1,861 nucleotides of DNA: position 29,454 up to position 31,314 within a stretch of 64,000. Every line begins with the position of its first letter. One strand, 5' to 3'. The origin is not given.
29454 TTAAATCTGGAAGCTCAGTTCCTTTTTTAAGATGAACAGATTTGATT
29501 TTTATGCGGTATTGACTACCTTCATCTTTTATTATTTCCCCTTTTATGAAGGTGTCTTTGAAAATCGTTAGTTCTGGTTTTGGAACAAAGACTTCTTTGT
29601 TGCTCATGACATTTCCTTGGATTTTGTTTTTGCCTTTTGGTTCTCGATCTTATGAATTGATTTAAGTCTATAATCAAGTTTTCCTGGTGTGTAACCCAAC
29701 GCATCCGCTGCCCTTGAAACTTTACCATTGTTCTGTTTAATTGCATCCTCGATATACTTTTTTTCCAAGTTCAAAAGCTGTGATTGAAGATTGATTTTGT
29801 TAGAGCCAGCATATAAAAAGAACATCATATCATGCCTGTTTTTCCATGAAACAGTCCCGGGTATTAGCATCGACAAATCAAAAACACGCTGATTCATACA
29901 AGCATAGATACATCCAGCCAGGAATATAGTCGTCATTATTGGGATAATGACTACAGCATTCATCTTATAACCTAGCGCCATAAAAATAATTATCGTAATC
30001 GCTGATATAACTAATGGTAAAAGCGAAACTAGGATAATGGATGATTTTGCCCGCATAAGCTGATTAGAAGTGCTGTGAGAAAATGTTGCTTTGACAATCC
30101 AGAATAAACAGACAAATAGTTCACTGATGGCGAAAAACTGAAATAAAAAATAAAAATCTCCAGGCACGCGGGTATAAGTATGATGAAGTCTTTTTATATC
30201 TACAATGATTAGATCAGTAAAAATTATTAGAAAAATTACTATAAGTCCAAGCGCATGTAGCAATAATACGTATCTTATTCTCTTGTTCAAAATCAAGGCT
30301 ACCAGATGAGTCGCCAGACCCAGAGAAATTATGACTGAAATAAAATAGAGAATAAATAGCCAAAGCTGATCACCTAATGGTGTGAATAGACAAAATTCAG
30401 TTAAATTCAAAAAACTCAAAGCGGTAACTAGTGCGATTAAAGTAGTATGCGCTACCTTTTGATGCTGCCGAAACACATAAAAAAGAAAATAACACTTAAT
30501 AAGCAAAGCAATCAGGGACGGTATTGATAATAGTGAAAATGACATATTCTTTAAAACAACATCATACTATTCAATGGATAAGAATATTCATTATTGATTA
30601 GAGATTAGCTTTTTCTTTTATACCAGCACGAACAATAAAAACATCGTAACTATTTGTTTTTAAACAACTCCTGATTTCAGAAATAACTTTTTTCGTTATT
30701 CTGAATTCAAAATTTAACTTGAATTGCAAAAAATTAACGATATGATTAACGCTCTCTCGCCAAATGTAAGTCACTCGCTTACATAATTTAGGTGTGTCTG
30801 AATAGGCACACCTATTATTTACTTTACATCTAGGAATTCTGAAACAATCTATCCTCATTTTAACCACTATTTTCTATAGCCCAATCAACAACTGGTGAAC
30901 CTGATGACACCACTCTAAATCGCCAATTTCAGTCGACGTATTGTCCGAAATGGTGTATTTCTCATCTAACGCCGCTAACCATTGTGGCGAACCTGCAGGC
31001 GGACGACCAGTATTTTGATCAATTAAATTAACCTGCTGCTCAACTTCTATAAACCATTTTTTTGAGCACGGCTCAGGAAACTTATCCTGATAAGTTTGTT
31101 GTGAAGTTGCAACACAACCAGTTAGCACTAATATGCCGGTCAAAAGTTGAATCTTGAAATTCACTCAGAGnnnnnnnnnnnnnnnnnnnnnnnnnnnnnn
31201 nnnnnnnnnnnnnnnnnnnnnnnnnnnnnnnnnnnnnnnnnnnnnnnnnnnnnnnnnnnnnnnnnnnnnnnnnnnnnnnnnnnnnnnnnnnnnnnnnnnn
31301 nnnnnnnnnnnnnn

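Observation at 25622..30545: AT-rich island with a stand-alone KAS III-type condensing enzyme among three paralogous 7-TM/Fis-HTH membrane proteins (candidate lipid-signal synthase plus in-membrane receptor-regulator module)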

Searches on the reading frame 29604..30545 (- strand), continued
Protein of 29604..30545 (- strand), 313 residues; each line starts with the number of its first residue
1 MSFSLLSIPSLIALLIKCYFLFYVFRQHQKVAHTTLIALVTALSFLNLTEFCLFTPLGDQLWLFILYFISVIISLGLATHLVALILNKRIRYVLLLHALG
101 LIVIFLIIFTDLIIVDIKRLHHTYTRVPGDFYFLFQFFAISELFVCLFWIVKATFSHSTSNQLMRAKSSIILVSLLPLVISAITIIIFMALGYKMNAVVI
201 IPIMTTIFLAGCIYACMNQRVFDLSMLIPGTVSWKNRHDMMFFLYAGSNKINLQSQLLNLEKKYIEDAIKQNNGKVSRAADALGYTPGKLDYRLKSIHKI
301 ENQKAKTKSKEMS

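Call 31: fold_search(model_id=the predicted structure, library=pdb)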
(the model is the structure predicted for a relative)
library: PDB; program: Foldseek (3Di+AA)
matches with E <= 10: 661; with E <= 0.001: 0
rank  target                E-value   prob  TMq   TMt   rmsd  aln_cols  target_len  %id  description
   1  8gtg_A                1.4e-02  1.00  0.43  0.50   6.8       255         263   15  Corticotropin-releasing hormone receptor 1(CRF1R) bound with BMK-I-152 by XFEL (released 2023-09-13)
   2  9ayf_Q                2.1e-02  1.00  0.45  0.20   6.0       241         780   12  Structure of human calcium-sensing receptor in complex with Gi1 (miniGi1) protein in detergent (released 2024-04-17)
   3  9ly2_R                2.7e-02  1.00  0.37  0.34   8.1       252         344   13  A Cryo-EM structure of LA-PTH-PTH1R-V2RT-Beta-arrestin1 complex (state 1 conformation) (released 2026-03-04)
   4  7m3g_A                2.9e-02  1.00  0.45  0.20   7.1       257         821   13  Asymmetric Activation of the Calcium Sensing Receptor Homodimer (released 2021-06-30)
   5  7sil_A                3.2e-02  1.00  0.49  0.22   5.3       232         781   12  Structure of positive allosteric modulator-bound active human calcium-sensing receptor (released 2022-01-19)
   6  7tmw_R                3.3e-02  1.00  0.45  0.31  16.4       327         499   12  Cryo-EM structure of the relaxin receptor RXFP1 in complex with heterotrimeric Gs (released 2023-02-15)
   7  1jv6                  3.8e-02  1.00  0.36  0.48   7.3       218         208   12  BACTERIORHODOPSIN D85S/F219L DOUBLE MUTANT AT 2.00 ANGSTROM RESOLUTION (released 2001-10-31)
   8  9c1p_B                4.3e-02  1.00  0.41  0.19   6.6       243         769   13  Structure of Calcium-Sensing Receptor in complex with positive allosteric modulator '6218 (released 2024-10-02)
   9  8szf_A                4.7e-02  1.00  0.43  0.19   6.2       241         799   14  Cryo-EM structure of cinacalcet-bound active-state human calcium-sensing receptor CaSR in lipid nanodiscs (released 2024-02-07)
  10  8xqi_B                6.7e-02  1.00  0.39  0.39   7.5       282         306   11  Cryo-EM structure of human dimeric Apelin receptor. (released 2025-01-22)
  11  9c2f_A                8.0e-02  1.00  0.45  0.21   5.7       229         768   12  Structure of Calcium-Sensing Receptor in complex with positive allosteric modulator '54149 (released 2024-10-02)
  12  1jv7                  8.0e-02  1.00  0.40  0.55   6.2       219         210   10  BACTERIORHODOPSIN O-LIKE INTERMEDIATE STATE OF THE D85S MUTANT AT 2.25 ANGSTROM RESOLUTION (released 2001-10-31)
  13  9j0f_R                8.8e-02  0.95  0.31  0.33  11.3       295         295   14  NADH bound purinergic receptor P2Y14 in complex with Gi (released 2025-06-04)
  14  8wpg_B                9.2e-02  1.00  0.43  0.19   7.8       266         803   13  Human calcium-sensing receptor bound with cinacalcet in detergent (released 2023-11-22)
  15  8wg7_R                9.2e-02  0.98  0.39  0.43  10.3       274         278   14  Cryo-EM structures of peptide free and Gs-coupled GLP-1R (released 2024-03-06)
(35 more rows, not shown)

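Call 72: list_cluster_members(proteins=[P0001, P0003, P0008, P0010, P0002, P0011, P0016, P0017, P0021, P0007])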
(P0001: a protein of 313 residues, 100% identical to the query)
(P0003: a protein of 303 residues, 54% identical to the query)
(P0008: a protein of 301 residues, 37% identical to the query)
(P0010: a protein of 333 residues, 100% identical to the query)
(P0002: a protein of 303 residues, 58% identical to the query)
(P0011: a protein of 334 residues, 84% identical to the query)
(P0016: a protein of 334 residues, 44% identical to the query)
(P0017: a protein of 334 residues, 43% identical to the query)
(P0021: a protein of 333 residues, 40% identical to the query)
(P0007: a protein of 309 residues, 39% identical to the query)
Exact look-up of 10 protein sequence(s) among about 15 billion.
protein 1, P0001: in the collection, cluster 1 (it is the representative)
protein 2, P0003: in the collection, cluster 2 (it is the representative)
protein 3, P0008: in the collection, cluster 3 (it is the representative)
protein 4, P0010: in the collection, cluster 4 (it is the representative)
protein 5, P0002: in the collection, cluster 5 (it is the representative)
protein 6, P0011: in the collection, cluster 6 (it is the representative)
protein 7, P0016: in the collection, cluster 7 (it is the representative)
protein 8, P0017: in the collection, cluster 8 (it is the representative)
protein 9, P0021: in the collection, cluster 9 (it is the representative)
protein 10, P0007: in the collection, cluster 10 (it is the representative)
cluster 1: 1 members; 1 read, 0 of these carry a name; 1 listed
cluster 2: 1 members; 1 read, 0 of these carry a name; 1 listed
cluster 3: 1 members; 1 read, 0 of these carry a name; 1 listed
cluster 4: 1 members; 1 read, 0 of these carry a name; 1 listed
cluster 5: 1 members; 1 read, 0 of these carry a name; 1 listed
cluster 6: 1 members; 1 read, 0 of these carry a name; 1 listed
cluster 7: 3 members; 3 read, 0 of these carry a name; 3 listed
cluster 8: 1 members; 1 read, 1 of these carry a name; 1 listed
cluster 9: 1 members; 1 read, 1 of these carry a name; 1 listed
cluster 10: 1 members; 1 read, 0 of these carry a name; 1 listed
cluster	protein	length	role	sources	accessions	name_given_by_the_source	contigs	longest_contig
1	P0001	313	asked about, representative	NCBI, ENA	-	-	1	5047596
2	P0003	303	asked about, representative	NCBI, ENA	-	-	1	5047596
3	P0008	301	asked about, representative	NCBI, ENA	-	-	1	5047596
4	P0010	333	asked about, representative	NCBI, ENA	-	-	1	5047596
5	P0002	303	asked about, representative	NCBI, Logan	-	-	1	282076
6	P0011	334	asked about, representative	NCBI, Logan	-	-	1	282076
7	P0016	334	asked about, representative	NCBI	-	-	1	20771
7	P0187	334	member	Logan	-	-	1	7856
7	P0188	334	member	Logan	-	-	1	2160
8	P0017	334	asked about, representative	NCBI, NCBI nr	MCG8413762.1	MAG: ketoacyl-ACP synthase III [Pseudomonadales bacterium] | ketoacyl-ACP synthase III [Pseudomonadales bacterium]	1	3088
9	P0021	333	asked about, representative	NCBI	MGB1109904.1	MAG: ketoacyl-ACP synthase III [Gammaproteobacteria bacterium]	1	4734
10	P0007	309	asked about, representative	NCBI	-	-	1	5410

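Call 89: find_homologous_proteins(query=A3, max_evalue=1e-10)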
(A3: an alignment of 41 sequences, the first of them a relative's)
Query A3 (41 sequences) (313 aa, profile of the alignment): 12 proteins with E <= 1e-10 among 8000 candidates.
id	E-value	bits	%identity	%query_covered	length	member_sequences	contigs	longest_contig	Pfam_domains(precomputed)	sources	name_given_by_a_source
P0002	1.5e-93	331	58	97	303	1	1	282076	PF02954.26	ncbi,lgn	-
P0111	4.9e-92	326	24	95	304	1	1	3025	PF02954.26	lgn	-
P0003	9.0e-92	325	54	96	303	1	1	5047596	PF02954.26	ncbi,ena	-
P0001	1.3e-87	312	100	100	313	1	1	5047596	PF02954.26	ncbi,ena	-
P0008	6.1e-80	287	37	95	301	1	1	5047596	-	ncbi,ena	-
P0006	9.2e-77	276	39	97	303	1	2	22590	-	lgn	-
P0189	3.6e-75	271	23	96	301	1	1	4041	-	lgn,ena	-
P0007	6.2e-74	267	39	95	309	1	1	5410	-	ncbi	-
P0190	5.1e-70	254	23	96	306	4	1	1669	PF02954.26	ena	-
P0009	3.2e-63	232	43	65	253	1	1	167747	-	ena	-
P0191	1.2e-45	174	31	71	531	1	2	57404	PF02954.26,PF16927.12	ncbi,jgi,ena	-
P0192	7.4e-32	129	27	80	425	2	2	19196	PF02954.26,PF13556.13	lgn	-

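Call 90: search_protein_families(library=padloc, proteins=[window:29604-30545:-], max_evalue=0.01)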
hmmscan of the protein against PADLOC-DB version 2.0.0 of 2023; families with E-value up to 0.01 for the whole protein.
window:29604-30545:- (313 aa): 1 family
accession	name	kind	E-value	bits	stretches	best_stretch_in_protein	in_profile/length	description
PDLC01995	RtcR_PspF2--CARF_AAA_HTH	-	0.0002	18.6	1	248-296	429-477/481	-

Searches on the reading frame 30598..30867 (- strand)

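Call 3: search_protein_families(library=pfam, proteins=[window:30598-30867:-], max_evalue=1)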
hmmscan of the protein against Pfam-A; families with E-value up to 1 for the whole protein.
window:30598-30867:- (89 aa): 1 family
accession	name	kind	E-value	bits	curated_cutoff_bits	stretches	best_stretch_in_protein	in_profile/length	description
PF03801.18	Ndc80_HEC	-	0.13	12.4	25.1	1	39-75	72-108/147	HEC/Ndc80p family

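Call 90: search_protein_families(library=padloc, proteins=[window:30598-30867:-], max_evalue=0.01)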
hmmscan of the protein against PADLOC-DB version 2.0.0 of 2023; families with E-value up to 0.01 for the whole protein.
window:30598-30867:- (89 aa): 0 families

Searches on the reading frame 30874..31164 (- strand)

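Call 3: search_protein_families(library=pfam, proteins=[window:30874-31164:-], max_evalue=1)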
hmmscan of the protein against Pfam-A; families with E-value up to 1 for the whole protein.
window:30874-31164:- (96 aa): 1 family
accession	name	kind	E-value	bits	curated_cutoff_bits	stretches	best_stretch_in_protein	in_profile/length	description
PF21141.3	T6PP_C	-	0.14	11.8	26.7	1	10-51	120-161/267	Trehalose-6-phosphate phosphatase, C-terminal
